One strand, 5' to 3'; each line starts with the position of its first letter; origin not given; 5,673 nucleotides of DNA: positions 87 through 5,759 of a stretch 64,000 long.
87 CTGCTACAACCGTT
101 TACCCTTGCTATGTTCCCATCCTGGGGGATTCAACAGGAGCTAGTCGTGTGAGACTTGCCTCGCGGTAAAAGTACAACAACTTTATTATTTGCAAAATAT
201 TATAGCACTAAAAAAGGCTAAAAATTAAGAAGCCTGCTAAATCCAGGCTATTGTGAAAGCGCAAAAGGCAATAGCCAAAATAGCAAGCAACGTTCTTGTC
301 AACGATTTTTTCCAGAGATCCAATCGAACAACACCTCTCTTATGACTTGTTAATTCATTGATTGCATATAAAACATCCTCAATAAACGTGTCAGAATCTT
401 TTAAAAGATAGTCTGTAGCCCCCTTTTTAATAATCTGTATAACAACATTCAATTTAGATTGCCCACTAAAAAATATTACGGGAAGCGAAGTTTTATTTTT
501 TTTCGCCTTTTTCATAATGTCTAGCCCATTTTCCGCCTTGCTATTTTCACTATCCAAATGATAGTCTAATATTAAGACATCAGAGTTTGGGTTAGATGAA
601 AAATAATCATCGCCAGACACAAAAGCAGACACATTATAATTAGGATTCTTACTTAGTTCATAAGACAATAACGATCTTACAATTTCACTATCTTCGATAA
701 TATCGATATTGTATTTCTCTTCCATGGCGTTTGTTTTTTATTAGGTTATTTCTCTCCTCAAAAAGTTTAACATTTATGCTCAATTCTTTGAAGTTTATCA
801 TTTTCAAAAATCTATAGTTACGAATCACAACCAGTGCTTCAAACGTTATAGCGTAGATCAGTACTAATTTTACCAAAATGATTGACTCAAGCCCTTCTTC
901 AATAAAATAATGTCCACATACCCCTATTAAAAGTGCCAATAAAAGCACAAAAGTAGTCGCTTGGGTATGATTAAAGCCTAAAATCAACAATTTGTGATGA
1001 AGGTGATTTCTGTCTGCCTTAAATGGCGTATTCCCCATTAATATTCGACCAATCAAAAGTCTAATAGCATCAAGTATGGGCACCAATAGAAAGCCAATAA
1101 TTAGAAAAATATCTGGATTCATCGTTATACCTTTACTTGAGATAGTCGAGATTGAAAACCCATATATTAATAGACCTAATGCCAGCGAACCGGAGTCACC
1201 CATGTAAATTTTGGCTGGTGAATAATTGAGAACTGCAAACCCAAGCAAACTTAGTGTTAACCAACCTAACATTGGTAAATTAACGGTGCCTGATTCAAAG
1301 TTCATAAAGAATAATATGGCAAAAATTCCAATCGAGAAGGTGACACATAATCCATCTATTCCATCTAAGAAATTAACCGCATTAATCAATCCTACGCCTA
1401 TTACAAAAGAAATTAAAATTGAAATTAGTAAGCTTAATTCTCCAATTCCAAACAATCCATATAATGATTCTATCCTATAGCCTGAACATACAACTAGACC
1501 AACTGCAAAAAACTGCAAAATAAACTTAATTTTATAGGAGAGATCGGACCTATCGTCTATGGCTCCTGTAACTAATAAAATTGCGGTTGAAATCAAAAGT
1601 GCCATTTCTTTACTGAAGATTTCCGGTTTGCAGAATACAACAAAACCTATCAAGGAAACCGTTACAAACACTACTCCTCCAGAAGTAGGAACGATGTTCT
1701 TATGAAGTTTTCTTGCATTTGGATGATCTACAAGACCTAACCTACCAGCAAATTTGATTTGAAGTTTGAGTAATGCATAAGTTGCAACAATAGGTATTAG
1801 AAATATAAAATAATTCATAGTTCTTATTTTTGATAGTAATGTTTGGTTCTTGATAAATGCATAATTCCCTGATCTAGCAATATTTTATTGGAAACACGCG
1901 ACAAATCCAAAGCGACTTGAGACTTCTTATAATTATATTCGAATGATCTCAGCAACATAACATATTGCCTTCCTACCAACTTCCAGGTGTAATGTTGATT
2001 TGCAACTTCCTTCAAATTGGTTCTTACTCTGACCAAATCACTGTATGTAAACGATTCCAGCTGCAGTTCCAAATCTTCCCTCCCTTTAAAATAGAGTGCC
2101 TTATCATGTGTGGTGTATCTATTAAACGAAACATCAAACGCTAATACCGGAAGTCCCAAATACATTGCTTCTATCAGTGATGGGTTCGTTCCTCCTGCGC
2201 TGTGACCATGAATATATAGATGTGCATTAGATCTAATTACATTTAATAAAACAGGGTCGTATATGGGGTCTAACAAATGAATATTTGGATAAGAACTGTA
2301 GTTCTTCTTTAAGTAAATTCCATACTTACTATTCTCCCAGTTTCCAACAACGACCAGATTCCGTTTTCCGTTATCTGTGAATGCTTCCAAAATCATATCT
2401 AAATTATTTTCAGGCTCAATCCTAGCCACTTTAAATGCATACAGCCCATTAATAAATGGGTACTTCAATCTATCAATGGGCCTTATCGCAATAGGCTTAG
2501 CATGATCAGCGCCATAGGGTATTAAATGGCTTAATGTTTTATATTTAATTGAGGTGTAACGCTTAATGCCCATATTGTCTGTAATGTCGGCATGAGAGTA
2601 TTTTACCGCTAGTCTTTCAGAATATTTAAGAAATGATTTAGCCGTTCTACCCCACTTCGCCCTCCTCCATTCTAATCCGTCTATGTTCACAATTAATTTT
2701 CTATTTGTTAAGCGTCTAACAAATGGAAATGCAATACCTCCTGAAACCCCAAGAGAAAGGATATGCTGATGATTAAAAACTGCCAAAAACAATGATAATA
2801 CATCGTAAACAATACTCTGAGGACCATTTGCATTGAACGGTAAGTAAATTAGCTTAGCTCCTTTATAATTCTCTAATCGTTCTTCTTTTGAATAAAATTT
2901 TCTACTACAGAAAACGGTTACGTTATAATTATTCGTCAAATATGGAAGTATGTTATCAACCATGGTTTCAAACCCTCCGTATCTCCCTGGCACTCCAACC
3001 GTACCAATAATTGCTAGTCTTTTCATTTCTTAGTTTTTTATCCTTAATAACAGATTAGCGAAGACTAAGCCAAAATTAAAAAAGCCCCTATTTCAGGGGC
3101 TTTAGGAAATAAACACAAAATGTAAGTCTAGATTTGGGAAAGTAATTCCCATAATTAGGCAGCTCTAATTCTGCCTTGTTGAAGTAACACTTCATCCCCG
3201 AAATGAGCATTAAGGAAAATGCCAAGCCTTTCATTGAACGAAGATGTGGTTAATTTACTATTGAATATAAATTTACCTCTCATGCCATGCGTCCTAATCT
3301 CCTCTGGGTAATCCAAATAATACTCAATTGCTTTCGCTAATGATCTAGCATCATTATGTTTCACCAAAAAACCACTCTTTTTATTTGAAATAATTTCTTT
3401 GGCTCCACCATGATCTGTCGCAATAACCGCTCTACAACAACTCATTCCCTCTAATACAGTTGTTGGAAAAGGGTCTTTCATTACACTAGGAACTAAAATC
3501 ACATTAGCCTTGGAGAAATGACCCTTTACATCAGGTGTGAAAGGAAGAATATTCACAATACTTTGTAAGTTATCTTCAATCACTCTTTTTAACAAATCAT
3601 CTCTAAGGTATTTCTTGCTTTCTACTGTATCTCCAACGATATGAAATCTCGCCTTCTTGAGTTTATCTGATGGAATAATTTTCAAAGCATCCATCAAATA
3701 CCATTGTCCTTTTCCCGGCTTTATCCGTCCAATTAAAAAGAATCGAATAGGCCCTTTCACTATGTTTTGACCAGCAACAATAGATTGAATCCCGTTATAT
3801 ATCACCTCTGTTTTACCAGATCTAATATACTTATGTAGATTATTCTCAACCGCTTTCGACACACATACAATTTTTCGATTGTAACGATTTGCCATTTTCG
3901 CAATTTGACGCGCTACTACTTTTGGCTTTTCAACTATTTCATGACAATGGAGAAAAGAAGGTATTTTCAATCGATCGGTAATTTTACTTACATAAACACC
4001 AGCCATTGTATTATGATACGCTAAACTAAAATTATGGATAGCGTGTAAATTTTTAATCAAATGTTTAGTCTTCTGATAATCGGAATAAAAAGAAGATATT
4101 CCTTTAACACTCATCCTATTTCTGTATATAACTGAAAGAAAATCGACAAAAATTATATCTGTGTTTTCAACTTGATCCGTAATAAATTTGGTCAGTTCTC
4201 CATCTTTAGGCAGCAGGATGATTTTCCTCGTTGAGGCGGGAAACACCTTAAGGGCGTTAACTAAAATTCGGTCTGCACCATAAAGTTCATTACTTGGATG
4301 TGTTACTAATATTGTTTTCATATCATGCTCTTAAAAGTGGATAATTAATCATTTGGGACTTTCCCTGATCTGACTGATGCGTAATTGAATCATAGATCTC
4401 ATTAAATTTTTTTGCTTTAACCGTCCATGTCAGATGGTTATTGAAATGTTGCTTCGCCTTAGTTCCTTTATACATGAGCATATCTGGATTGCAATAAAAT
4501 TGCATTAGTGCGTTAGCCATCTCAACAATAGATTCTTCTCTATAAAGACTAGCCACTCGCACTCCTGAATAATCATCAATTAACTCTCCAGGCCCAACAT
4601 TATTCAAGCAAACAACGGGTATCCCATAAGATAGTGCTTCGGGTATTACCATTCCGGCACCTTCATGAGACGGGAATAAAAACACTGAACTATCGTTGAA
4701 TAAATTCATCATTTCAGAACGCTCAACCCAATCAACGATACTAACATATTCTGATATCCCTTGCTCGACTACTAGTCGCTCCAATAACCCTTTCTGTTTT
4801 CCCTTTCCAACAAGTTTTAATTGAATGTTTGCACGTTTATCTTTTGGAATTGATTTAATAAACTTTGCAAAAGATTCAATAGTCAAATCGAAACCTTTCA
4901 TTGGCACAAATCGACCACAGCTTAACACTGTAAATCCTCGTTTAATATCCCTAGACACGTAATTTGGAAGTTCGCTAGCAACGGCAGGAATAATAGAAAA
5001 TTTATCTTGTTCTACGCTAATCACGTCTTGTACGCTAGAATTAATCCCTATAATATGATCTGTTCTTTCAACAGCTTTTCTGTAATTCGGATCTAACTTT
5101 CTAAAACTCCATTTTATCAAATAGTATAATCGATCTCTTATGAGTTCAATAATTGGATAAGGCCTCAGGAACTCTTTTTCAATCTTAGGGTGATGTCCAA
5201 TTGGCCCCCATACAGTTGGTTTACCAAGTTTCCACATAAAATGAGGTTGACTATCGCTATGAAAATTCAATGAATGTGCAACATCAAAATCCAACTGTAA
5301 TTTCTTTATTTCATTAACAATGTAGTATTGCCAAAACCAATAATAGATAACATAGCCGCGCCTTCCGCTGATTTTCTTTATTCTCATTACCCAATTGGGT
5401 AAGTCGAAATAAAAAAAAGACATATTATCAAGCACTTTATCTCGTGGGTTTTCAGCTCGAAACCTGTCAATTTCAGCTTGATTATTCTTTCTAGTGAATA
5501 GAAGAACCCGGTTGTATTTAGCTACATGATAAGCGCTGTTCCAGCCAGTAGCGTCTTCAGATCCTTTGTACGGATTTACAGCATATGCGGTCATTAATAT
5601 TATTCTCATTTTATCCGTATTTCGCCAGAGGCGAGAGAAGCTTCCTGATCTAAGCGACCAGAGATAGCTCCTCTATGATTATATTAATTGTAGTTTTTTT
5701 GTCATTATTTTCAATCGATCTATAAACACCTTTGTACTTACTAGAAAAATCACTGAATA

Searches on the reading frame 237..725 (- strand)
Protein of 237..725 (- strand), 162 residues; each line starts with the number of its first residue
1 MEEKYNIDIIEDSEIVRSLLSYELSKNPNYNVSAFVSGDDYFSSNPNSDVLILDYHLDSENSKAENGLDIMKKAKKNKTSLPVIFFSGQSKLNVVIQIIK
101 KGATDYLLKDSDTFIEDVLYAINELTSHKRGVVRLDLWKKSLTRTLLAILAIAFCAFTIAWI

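Call 6: search_protein_families(library=pfam, proteins=[window:237-725:-], max_evalue=0.001)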
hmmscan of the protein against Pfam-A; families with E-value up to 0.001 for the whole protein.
window:237-725:- (162 aa): 1 family
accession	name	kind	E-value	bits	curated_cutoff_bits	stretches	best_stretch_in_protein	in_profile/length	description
PF00072.30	Response_reg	-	2.5e-13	50.6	30.2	1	9-112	3-102/111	Response regulator receiver domain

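Call 67: search_protein_families(library=ncbifam, proteins=[window:237-725:-], max_evalue=0.001)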
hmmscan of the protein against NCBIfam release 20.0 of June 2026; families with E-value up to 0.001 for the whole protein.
window:237-725:- (162 aa): 39 families (the best 25 are shown)
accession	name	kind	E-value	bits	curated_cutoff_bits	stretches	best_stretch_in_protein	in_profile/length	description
NF006900.1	PRK09390.1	equivalog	4.2e-11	42.8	255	1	1-129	1-127/203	response regulator FixJ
NF051870.1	NAssimRespRegNtrX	equivalog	5.9e-10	38.6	600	1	6-110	3-105/452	nitrogen assimilation response regulator NtrX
TIGR01818.1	ntrC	equivalog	5.5e-09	35.3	558.6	1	9-112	3-102/463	nitrogen regulation protein NR(I)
NF047466.1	hybrid_RR_LvrB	exception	1.2e-08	34.6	500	1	6-129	5-127/377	hybrid histidine kinase/response regulator LvrB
NF007935.0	PRK10651.1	equivalog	1.6e-08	34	250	1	2-127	4-125/216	two-component system response regulator NarL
NF051850.1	RespRegRprY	equivalog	9.5e-08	31.7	370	1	1-112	1-108/234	response regulator transcription factor RprY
TIGR02154.1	PhoB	equivalog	1.1e-07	31.4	296.2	1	6-110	4-106/226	phosphate regulon transcriptional regulator PhoB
NF008078.0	PRK10816.1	equivalog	2.7e-07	30.3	336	1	7-132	3-122/223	two-component system response regulator PhoP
NF008176.1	PRK10923.1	equivalog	3.3e-07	29.3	620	1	6-129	5-122/469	nitrogen regulation protein NR(I)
NF045505.1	RR_RssB_Pseudo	equivalog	3.6e-07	29.6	700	1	6-112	7-109/394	two-component system response regulator RssB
NF008469.0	PRK11361.1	equivalog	3.6e-07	29.2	714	1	2-112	2-108/461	acetoacetate metabolism transcriptional regulator AtoC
TIGR01387.1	cztR_silR_copR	subfamily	1e-06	28.6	279.2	1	9-112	3-102/218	heavy metal response regulator transcription factor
NF011896.0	PRK15369.1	equivalog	1e-06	28.5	242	1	4-130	3-125/211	two component system response regulator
NF047654.1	DiguCycDgcRLepto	equivalog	2.1e-06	26.8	500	1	6-113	4-109/295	diguanylate cyclase DgcR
NF047785.1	respo_reg_MadR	equivalog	3.8e-06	26.4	300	1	9-126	5-121/209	MadR family response regulator transcription factor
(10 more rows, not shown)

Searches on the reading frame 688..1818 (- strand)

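Call 6: search_protein_families(library=pfam, proteins=[window:688-1818:-], max_evalue=0.001)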
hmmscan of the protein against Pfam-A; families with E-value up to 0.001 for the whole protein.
window:688-1818:- (376 aa): 1 family
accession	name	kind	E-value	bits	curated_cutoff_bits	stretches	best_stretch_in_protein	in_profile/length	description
PF00953.26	Glycos_transf_4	-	1.6e-32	113.2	27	1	73-224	3-158/160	Glycosyl transferase family 4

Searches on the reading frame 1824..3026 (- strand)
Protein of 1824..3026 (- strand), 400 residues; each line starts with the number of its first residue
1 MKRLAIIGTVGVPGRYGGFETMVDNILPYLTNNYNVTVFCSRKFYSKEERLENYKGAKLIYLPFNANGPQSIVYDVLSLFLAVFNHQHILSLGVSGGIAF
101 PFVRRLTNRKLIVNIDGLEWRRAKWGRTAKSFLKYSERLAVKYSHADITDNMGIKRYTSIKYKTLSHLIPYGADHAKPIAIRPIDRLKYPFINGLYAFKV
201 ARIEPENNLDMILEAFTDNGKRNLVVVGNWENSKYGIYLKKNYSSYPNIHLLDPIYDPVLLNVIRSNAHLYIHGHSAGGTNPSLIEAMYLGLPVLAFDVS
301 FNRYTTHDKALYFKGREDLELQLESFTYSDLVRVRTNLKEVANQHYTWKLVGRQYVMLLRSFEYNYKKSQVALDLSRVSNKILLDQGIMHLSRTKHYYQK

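Call 6: search_protein_families(library=pfam, proteins=[window:1824-3026:-], max_evalue=0.001)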
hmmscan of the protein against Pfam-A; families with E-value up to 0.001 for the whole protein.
window:1824-3026:- (400 aa): 3 families
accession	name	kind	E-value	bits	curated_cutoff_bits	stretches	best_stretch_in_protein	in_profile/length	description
PF09314.17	DUF1972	-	5.3e-26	91.8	25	1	1-174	1-186/186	Domain of unknown function (DUF1972)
PF00534.26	Glycos_transf_1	-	5.1e-12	46.1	26.4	1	196-308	17-133/172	Glycosyl transferases group 1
PF13692.12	Glyco_trans_1_4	-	3.9e-06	27.6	27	1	200-308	7-118/142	Glycosyl transferases group 1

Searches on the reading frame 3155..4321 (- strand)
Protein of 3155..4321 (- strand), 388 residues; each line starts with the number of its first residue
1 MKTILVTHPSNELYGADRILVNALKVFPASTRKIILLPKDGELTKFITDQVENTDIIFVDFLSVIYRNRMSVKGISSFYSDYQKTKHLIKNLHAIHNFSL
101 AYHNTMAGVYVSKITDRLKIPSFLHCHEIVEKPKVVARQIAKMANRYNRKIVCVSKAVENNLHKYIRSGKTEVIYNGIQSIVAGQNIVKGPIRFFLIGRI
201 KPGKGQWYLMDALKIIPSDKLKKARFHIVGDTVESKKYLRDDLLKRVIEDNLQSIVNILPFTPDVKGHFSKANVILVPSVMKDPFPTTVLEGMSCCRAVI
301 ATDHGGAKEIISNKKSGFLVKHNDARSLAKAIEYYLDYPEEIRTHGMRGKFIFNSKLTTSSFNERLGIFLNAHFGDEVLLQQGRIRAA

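Call 6: search_protein_families(library=pfam, proteins=[window:3155-4321:-], max_evalue=0.001)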
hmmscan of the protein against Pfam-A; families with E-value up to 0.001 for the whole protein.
window:3155-4321:- (388 aa): 3 families
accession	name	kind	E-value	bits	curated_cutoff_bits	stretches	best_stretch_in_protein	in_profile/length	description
PF00534.26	Glycos_transf_1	-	2.3e-27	96.1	26.4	1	184-340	8-160/172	Glycosyl transferases group 1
PF13692.12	Glyco_trans_1_4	-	3.5e-25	89.3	27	1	194-336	4-140/142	Glycosyl transferases group 1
PF13439.12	Glyco_transf_4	-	1e-07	32.6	28.5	1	60-178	39-166/170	Glycosyltransferase Family 4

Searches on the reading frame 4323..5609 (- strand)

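Call 6: search_protein_families(library=pfam, proteins=[window:4323-5609:-], max_evalue=0.001)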
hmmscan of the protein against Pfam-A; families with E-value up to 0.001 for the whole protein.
window:4323-5609:- (428 aa): 3 families
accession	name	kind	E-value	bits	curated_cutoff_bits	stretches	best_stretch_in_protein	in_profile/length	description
PF00534.26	Glycos_transf_1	-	2.3e-22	79.8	26.4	1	225-386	15-170/172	Glycosyl transferases group 1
PF13692.12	Glyco_trans_1_4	-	6.7e-21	75.5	27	1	227-372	3-140/142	Glycosyl transferases group 1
PF20706.3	GT4-conflict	-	3.2e-12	46.6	26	1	205-400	176-383/385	Family 4 Glycosyltransferase in conflict systems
